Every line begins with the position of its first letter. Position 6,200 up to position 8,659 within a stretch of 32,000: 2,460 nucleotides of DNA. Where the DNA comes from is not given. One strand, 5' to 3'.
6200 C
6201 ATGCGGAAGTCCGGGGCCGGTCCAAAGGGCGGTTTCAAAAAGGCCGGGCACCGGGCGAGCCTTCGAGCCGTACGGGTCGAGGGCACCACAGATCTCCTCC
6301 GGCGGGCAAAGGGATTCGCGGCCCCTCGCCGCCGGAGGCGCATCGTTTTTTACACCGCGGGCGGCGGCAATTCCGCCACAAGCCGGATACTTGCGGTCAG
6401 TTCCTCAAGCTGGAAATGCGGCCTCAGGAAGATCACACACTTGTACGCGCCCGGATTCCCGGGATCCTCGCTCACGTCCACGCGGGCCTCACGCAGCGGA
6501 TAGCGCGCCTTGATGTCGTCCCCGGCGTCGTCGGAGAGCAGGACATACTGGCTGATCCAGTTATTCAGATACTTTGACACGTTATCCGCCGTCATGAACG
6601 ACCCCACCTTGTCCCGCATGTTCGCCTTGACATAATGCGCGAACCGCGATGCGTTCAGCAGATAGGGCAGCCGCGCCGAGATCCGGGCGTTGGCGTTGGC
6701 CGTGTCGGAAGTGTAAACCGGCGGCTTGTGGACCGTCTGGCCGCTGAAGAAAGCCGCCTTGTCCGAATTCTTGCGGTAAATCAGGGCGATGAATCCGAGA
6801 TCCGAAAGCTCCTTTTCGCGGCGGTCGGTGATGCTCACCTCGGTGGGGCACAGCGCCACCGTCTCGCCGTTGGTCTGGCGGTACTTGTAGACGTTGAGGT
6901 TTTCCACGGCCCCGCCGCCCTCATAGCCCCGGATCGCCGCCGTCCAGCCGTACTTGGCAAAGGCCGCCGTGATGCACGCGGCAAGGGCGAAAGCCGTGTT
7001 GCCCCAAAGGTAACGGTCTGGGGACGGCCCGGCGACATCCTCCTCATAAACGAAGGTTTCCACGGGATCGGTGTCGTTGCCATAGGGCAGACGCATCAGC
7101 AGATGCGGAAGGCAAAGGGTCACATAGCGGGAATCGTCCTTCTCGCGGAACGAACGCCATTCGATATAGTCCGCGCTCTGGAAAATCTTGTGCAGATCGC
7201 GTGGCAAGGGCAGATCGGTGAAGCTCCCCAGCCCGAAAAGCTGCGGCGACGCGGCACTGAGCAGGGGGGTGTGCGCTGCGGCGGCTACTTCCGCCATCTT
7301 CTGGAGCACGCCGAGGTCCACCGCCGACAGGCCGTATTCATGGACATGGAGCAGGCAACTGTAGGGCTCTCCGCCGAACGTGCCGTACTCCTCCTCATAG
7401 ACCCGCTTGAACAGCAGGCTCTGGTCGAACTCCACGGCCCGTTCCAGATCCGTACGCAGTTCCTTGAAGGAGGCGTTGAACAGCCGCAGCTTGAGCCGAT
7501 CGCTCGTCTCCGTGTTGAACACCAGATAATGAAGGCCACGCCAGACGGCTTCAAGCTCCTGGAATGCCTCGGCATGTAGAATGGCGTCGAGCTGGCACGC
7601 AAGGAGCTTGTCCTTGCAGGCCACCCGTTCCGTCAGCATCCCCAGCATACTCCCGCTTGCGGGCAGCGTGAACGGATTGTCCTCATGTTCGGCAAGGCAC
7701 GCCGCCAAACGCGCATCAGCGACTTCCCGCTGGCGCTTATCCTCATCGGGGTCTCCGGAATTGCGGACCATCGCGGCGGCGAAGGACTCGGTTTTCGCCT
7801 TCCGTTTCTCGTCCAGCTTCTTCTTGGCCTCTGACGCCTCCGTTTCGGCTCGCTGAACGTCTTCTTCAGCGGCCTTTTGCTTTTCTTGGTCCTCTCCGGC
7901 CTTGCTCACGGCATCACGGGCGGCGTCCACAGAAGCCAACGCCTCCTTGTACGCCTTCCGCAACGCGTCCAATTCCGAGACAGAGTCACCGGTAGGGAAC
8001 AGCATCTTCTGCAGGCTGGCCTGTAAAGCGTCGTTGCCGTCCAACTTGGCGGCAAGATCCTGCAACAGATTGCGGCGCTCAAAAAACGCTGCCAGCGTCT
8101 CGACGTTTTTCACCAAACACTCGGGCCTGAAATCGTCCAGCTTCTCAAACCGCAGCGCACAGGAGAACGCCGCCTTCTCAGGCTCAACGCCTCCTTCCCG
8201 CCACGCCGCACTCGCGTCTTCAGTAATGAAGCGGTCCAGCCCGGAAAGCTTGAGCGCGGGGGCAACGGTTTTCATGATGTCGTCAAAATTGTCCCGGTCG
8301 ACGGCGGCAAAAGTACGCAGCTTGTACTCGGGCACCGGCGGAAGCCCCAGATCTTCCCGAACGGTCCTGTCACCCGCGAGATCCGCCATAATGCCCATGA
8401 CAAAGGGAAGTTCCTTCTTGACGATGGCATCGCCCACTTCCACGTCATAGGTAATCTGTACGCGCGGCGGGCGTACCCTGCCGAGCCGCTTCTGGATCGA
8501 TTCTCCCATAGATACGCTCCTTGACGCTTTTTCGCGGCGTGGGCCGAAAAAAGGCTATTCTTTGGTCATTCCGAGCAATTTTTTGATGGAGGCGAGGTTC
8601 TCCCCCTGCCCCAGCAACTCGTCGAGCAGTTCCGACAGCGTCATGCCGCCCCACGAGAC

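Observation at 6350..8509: Sheath subunits TssB and TssC are encoded as one 719-aa fusion joined by a K/E-rich linker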

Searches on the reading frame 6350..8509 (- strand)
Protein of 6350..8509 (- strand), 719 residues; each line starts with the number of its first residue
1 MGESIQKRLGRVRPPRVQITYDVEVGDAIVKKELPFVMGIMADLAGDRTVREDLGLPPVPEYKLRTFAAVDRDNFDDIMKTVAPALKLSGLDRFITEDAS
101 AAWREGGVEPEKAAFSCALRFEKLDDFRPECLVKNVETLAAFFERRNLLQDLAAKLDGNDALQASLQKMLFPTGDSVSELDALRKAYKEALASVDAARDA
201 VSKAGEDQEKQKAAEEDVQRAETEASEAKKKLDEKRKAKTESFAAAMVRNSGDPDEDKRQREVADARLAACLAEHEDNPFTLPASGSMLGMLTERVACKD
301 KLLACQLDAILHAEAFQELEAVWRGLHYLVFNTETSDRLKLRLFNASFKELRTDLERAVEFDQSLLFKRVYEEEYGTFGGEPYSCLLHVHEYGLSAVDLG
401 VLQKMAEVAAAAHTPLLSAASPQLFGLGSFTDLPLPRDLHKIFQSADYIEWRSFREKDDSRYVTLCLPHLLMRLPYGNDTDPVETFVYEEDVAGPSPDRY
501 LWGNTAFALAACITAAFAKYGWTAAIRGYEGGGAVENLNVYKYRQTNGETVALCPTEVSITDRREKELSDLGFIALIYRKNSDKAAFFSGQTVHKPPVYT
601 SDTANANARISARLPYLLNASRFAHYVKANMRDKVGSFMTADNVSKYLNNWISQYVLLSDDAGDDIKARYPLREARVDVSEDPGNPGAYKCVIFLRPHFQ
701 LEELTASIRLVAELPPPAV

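Call 3: search_protein_families(library=pfam, proteins=[window:6350-8509:-], max_evalue=0.01)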
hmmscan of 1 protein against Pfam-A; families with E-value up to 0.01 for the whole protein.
window:6350-8509:- (719 aa): 4 families
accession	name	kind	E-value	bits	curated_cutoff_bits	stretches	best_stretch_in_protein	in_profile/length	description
PF05943.17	VipB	-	1.2e-117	392.7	27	1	296-594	4-301/301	EvpB/VC_A0108, tail sheath N-terminal domain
PF18945.5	VipB_2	-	1.5e-44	151.2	27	1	604-714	2-112/112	EvpB/VC_A0108, tail sheath gpW/gp25-like domain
PF05591.17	T6SS_VipA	-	2e-33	115.9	24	1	10-170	2-141/155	Type VI secretion system, VipA, VC_A0107 or Hcp2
PF02724.19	CDC45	-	0.0092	14.8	34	0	174-265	109-195/624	CDC45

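Call 4: search_protein_families(library=ncbifam, proteins=[window:6350-8509:-], max_evalue=0.01)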
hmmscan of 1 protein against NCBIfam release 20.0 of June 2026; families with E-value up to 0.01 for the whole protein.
window:6350-8509:- (719 aa): 2 families
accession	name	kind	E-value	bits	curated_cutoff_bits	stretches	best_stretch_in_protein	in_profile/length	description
TIGR03355.1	VI_chp_2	equivalog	1.9e-183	610.7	271.5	1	262-715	22-473/473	type VI secretion system contractile sheath large subunit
TIGR03358.1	VI_chp_5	equivalog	8.2e-33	113.4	97.25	1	6-171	1-145/160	type VI secretion system contractile sheath small subunit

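Call 9: find_homologous_proteins(query=window:6350-8509:-, max_evalue=1e-10)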
Query window:6350-8509:- (719 aa): 2932 proteins with E <= 1e-10 among 8000 candidates; the best 120 are listed.
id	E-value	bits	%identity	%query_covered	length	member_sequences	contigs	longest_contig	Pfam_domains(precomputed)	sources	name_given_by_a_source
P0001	0.0e+0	1584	98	100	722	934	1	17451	PF05591.18,PF18945.6,PF05943.18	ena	-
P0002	0.0e+0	1563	97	100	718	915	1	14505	PF05591.18,PF18945.6,PF05943.18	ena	-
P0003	0.0e+0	1456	84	100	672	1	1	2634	PF05591.18,PF18945.6,PF05943.18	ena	-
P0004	0.0e+0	1438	89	100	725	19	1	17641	PF05591.18,PF18945.6,PF05943.18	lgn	-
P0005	0.0e+0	1435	99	89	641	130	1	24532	PF05591.18,PF18945.6,PF05943.18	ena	-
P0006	0.0e+0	1149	72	100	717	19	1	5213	PF05591.18,PF18945.6,PF05943.18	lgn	-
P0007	0.0e+0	1138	72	100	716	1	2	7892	PF05591.18,PF18945.6,PF05943.18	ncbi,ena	-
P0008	0.0e+0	1114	70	100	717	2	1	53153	PF05591.18,PF18945.6,PF05943.18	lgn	-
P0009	1.2e-287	974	99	60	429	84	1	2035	PF18945.6,PF05943.18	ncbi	-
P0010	3.6e-257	874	99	56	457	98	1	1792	PF05591.18,PF05943.18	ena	-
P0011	5.2e-248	843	85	60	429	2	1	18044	PF18945.6,PF05943.18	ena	-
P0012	7.2e-235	800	90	56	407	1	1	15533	PF05591.18,PF05943.18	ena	-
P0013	1.5e-233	796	55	100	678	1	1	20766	PF05591.18,PF18945.6,PF05943.18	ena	-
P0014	2.6e-232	792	98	52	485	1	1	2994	PF05591.18,PF05943.18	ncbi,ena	-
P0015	1.0e-231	790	55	100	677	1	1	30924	PF05591.18,PF18945.6,PF05943.18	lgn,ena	-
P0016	3.2e-231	788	67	60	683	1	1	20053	PF05591.18,PF18945.6,PF05943.18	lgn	-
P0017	8.0e-231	787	54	99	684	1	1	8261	PF05591.18,PF18945.6,PF05943.18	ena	-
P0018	2.7e-230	785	55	99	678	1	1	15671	PF05591.18,PF18945.6,PF05943.18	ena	-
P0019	2.5e-227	775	54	100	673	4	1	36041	PF05591.18,PF18945.6,PF05943.18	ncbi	-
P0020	1.8e-226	772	54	100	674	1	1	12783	PF05591.18,PF18945.6,PF05943.18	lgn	-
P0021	1.4e-224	766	53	100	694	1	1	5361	PF05591.18,PF18945.6,PF05943.18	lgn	-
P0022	6.5e-224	764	53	100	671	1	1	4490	PF05591.18,PF18945.6,PF05943.18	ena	-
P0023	2.4e-223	762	52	100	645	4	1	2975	PF05591.18,PF18945.6,PF05943.18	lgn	-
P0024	2.2e-222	759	53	100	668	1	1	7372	PF05591.18,PF18945.6,PF05943.18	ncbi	-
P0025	3.2e-222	758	52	100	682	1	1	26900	PF05591.18,PF18945.6,PF05943.18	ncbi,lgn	-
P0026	4.6e-221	754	53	100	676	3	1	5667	PF05591.18,PF18945.6,PF05943.18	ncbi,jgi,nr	ncbi:MAG: type VI secretion system contractile sheath large subunit [Planctomycetaceae bacterium]|jg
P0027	4.7e-221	754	53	100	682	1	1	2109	PF05591.18,PF18945.6,PF05943.18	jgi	jgi:type VI secretion system protein ImpC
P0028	1.5e-218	746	52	100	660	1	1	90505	PF05591.18,PF18945.6,PF05943.18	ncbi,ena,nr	ncbi:MAG: type VI secretion system contractile sheath large subunit [Planctomycetaceae bacterium]|nr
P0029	4.1e-218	745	52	100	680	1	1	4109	PF05591.18,PF18945.6,PF05943.18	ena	-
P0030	6.1e-211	721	50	100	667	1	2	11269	PF05591.18,PF18945.6,PF05943.18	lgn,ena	-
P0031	2.2e-209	716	51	100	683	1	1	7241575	PF05591.18,PF18945.6,PF05943.18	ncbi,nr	ncbi:type VI secretion system-associated protein [Pseudomonas aeruginosa]|nr:type VI secretion syste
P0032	2.9e-209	715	51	100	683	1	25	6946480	PF05591.18,PF18945.6,PF05943.18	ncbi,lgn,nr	ncbi:type VI secretion system contractile sheath large subunit [Pseudomonas aeruginosa PA99]|nr:type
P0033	3.2e-209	715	51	100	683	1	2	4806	PF05591.18,PF18945.6,PF05943.18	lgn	-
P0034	3.8e-209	715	51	100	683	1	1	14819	PF05591.18,PF18945.6,PF05943.18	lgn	-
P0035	4.2e-209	715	51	100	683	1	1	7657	PF05591.18,PF18945.6,PF05943.18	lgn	-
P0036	4.8e-209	715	50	100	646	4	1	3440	PF05591.18,PF18945.6,PF05943.18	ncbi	-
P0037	5.4e-209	714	51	100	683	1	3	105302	PF05591.18,PF18945.6,PF05943.18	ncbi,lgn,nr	ncbi:TPA: type VI secretion system contractile sheath large subunit [Pseudomonas aeruginosa]|nr:type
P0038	1.4e-208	713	51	100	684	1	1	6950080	PF05591.18,PF18945.6,PF05943.18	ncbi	-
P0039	1.5e-208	713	51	100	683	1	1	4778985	PF05591.18,PF18945.6,PF05943.18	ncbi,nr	ncbi:type VI secretion system contractile sheath large subunit [Pseudomonas aeruginosa]|nr:type VI s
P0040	1.6e-208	713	51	100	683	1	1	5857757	PF05591.18,PF18945.6,PF05943.18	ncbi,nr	ncbi:uricase [Pseudomonas aeruginosa]|nr:uricase [Pseudomonas aeruginosa]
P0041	2.0e-208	713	51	100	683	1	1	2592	PF05591.18,PF18945.6,PF05943.18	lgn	-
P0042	3.9e-208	712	51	100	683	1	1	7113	PF05591.18,PF18945.6,PF05943.18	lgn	-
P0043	5.0e-208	711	50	100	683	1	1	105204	PF05591.18,PF18945.6,PF05943.18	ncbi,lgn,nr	ncbi:TPA: type VI secretion system contractile sheath large subunit [Pseudomonas aeruginosa]|nr:type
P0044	7.2e-208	711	51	100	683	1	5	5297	PF05591.18,PF18945.6,PF05943.18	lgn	-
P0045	8.6e-208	711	50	100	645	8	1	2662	PF05591.18,PF18945.6,PF05943.18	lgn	-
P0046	2.0e-207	709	50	100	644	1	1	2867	PF05591.18,PF18945.6,PF05943.18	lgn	-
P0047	3.1e-207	709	49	100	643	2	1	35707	PF05591.18,PF18945.6,PF05943.18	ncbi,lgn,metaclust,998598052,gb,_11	metaclust:\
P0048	5.7e-207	708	61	59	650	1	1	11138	PF05591.18,PF18945.6,PF05943.18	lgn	-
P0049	6.1e-206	704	50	100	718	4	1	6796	PF05591.18,PF18945.6,PF05943.18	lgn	-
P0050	8.1e-205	701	51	100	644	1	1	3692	PF05591.18,PF18945.6,PF05943.18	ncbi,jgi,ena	-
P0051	1.8e-204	700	50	100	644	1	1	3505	PF05591.18,PF18945.6,PF05943.18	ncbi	-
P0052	2.3e-204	699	50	100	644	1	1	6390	PF05591.18,PF18945.6,PF05943.18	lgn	-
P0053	2.9e-204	699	50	100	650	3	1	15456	PF05591.18,PF18945.6,PF05943.18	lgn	-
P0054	3.3e-204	699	49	100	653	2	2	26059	PF05591.18,PF18945.6,PF05943.18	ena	-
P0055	8.4e-204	697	50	100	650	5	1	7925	PF05591.18,PF18945.6,PF05943.18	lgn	-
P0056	2.1e-203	696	49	100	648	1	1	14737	PF05591.18,PF18945.6,PF05943.18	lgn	-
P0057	2.4e-203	696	49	100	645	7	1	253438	PF05591.18,PF18945.6,PF05943.18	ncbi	-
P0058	2.5e-203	696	48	100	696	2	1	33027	PF05591.18,PF18945.6,PF05943.18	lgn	-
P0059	5.8e-203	695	99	45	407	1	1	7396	PF05591.18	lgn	-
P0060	6.0e-203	694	49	100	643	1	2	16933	PF05591.18,PF18945.6,PF05943.18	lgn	-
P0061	6.4e-203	694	50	100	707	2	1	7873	PF05591.18,PF18945.6,PF05943.18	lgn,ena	-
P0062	6.5e-203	694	49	100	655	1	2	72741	PF05591.18,PF18945.6,PF05943.18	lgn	-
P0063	7.4e-203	694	50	100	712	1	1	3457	PF05591.18,PF18945.6,PF05943.18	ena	-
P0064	9.1e-203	694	50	99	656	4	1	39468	PF05591.18,PF18945.6,PF05943.18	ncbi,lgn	-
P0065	9.6e-203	694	50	100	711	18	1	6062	PF05591.18,PF18945.6,PF05943.18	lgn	-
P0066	1.0e-202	694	48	100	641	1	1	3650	PF05591.18,PF18945.6,PF05943.18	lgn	-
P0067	1.0e-202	694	49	100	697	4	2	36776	PF05591.18,PF18945.6,PF05943.18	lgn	-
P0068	1.2e-202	693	49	100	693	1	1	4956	PF05591.18,PF18945.6,PF05943.18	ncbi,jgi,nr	ncbi:MAG: type VI secretion system contractile sheath large subunit [Holosporaceae bacterium]|jgi:ty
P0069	1.4e-202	693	49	100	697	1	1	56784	PF05591.18,PF18945.6,PF05943.18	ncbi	-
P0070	1.8e-202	693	50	100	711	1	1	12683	PF05591.18,PF18945.6,PF05943.18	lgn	-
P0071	1.9e-202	693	49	100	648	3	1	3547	PF05591.18,PF18945.6,PF05943.18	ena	-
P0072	3.0e-202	692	50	99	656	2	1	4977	PF05591.18,PF18945.6,PF05943.18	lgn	-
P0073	4.5e-202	692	50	100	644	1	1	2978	PF05591.18,PF18945.6,PF05943.18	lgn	-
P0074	5.2e-202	691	50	100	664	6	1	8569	PF05591.18,PF18945.6,PF05943.18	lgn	-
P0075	5.6e-202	691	62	59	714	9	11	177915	PF05591.18,PF18945.6,PF05943.18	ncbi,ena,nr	ncbi:MAG: type VI secretion system contractile sheath large subunit [Alphaproteobacteria bacterium]|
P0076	5.7e-202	691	50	99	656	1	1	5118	PF05591.18,PF18945.6,PF05943.18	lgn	-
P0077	6.0e-202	691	49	100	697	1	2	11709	PF05591.18,PF18945.6,PF05943.18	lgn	-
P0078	6.8e-202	691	44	23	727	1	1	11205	PF05591.18,PF18945.6,PF05943.18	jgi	-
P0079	1.4e-201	690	49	100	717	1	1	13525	PF05591.18,PF18945.6,PF05943.18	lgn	-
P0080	1.7e-201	690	50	98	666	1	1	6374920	PF05591.18,PF18945.6,PF05943.18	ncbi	-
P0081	1.9e-201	690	49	100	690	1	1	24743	PF05591.18,PF18945.6,PF05943.18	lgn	-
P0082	2.3e-201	689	49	100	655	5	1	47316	PF05591.18,PF18945.6,PF05943.18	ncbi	-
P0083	2.9e-201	689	49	100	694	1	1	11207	PF05591.18,PF18945.6,PF05943.18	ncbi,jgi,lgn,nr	ncbi:MAG: type VI secretion system contractile sheath large subunit [Holosporaceae bacterium]|jgi:ty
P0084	3.2e-201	689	48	100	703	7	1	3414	PF05591.18,PF18945.6,PF05943.18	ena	-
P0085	4.0e-201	688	48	100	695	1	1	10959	PF05591.18,PF18945.6,PF05943.18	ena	-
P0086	5.7e-201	688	47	99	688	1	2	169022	PF05591.18,PF18945.6,PF05943.18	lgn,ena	-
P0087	5.9e-201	688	48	100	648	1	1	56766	PF05591.18,PF18945.6,PF05943.18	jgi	jgi:type VI secretion system protein ImpC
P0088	1.1e-200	687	49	100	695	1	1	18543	PF05591.18,PF18945.6,PF05943.18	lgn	-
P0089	1.4e-200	687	49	100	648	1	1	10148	PF05591.18,PF18945.6,PF05943.18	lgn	-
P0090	1.4e-200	687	50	100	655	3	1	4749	PF05591.18,PF18945.6,PF05943.18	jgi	-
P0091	1.8e-200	686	50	98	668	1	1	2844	PF05591.18,PF18945.6,PF05943.18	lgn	-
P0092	1.9e-200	686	68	62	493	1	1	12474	PF18945.6,PF05943.18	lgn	-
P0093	2.5e-200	686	48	100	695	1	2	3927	PF05591.18,PF18945.6,PF05943.18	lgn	-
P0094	3.3e-200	685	48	100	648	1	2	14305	PF05591.18,PF18945.6,PF05943.18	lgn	-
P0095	4.4e-200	685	47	99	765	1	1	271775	PF05591.18,PF18945.6,PF05943.18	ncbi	-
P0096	5.1e-200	685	60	60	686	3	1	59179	PF05591.18,PF18945.6,PF05943.18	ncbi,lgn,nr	ncbi:MAG: type VI secretion system contractile sheath large subunit [Holosporaceae bacterium]|nr:typ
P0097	5.3e-200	685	47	100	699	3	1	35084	PF05591.18,PF18945.6,PF05943.18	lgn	-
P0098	6.9e-200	684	49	99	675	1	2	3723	PF05591.18,PF18945.6,PF05943.18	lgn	-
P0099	7.1e-200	684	50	100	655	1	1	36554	PF05591.18,PF18945.6,PF05943.18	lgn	-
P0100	7.9e-200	684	49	100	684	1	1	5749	PF05591.18,PF18945.6,PF05943.18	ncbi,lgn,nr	ncbi:MAG: type VI secretion system contractile sheath large subunit [Holosporaceae bacterium]|nr:typ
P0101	8.4e-200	684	44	99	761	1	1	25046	PF05591.18,PF18945.6,PF05943.18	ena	-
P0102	9.3e-200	684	49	100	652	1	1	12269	PF05591.18,PF18945.6,PF05943.18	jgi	-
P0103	1.4e-199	683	49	100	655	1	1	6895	PF05591.18,PF18945.6,PF05943.18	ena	-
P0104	1.5e-199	683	50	100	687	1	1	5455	PF05591.18,PF18945.6,PF05943.18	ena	-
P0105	1.6e-199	683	49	100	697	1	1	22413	PF05591.18,PF18945.6,PF05943.18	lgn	-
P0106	2.2e-199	683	48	100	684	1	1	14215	PF05591.18,PF18945.6,PF05943.18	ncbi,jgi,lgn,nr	ncbi:MAG: type VI secretion system contractile sheath large subunit [Holosporaceae bacterium]|jgi:ty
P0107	2.3e-199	683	48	100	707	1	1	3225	PF05591.18,PF18945.6,PF05943.18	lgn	-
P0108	2.7e-199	682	63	59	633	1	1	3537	PF05591.18,PF18945.6,PF05943.18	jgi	jgi:type VI secretion system protein ImpC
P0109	3.3e-199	682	47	100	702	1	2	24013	PF05591.18,PF18945.6,PF05943.18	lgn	-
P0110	3.7e-199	682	49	100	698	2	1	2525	PF05591.18,PF18945.6,PF05943.18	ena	-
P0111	3.9e-199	682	48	100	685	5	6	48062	PF05591.18,PF18945.6,PF05943.18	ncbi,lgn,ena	-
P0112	4.0e-199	682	48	100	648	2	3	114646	PF05591.18,PF18945.6,PF05943.18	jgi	jgi:type VI secretion system protein ImpC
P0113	8.6e-199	681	48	100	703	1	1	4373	PF05591.18,PF18945.6,PF05943.18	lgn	-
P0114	1.2e-198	680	48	100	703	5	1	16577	PF05591.18,PF18945.6,PF05943.18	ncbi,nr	ncbi:MAG: type VI secretion system contractile sheath large subunit [Alphaproteobacteria bacterium]|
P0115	1.2e-198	680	46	99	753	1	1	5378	PF05591.18,PF18945.6,PF05943.18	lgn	-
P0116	1.5e-198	680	49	100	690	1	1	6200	PF05591.18,PF18945.6,PF05943.18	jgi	jgi:type VI secretion system protein ImpC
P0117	1.5e-198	680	48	99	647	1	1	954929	PF05591.18,PF18945.6,PF05943.18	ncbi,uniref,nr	ncbi:type VI secretion system contractile sheath large subunit [Oceanobacter mangrovi]|uniref:type V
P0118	1.5e-198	680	48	100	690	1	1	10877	PF05591.18,PF18945.6,PF05943.18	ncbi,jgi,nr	ncbi:MAG: type VI secretion system contractile sheath large subunit [Holosporaceae bacterium]|jgi:ty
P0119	1.5e-198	680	49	100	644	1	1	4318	PF05591.18,PF18945.6,PF05943.18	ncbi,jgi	jgi:type VI secretion system protein ImpC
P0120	1.9e-198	680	48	100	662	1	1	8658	PF05591.18,PF18945.6,PF05943.18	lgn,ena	-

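Call 15: list_cluster_members(proteins=[window:6350-8509:-, P0001, P0007, P0019, P0032, P0080])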
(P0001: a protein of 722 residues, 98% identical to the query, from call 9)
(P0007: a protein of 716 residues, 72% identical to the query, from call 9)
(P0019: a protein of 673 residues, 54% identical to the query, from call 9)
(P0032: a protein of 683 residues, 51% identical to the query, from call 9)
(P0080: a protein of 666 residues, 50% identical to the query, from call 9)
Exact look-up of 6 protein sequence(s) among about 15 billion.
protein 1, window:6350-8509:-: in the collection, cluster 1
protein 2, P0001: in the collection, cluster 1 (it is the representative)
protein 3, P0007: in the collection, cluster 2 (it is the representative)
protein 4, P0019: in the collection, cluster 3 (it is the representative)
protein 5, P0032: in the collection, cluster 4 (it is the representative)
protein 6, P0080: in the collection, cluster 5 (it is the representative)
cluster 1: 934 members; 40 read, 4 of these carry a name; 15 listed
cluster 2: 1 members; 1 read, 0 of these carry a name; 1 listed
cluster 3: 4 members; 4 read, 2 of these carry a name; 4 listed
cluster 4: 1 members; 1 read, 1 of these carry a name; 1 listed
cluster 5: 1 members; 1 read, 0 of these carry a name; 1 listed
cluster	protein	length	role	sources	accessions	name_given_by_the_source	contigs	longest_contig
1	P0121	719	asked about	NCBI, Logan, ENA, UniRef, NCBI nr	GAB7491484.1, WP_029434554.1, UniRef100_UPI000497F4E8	hypothetical protein Bwad001_02070 [Bilophila wadsworthia] | type VI secretion system contractile sheath large subunit n=1 Tax=Bilophila wadsworthia ... | type VI secretion system contractile sheath large subunit [Bilophila wadsworthia]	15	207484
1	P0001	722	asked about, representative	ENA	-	-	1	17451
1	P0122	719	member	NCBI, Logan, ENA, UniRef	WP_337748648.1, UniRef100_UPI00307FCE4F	type VI secretion system contractile sheath large subunit [Bilophila wadsworthia] | type VI secretion system contractile sheath large subunit n=1 Tax=Bilophila wadsworthia ...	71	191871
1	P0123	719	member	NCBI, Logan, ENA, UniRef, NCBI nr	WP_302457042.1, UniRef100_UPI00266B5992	type VI secretion system contractile sheath large subunit [Bilophila wadsworthia] | type VI secretion system contractile sheath large subunit n=1 Tax=Bilophila wadsworthia ...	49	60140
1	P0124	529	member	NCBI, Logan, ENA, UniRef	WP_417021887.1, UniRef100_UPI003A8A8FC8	type VI secretion system contractile sheath large subunit [Bilophila wadsworthia] | type VI secretion system contractile sheath large subunit n=1 Tax=Bilophila wadsworthia ...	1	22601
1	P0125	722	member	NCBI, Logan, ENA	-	-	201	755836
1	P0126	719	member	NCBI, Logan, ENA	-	-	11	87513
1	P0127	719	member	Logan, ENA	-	-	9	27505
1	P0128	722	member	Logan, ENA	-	-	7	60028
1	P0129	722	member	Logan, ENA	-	-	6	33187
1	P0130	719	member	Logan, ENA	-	-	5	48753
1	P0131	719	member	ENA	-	-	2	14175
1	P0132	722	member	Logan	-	-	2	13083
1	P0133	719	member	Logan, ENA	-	-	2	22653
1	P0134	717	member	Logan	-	-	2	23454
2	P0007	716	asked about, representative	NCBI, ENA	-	-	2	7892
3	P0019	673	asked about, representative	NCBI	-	-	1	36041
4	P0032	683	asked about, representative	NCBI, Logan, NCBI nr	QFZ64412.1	type VI secretion system contractile sheath large subunit [Pseudomonas aeruginosa PA99]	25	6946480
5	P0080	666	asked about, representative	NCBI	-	-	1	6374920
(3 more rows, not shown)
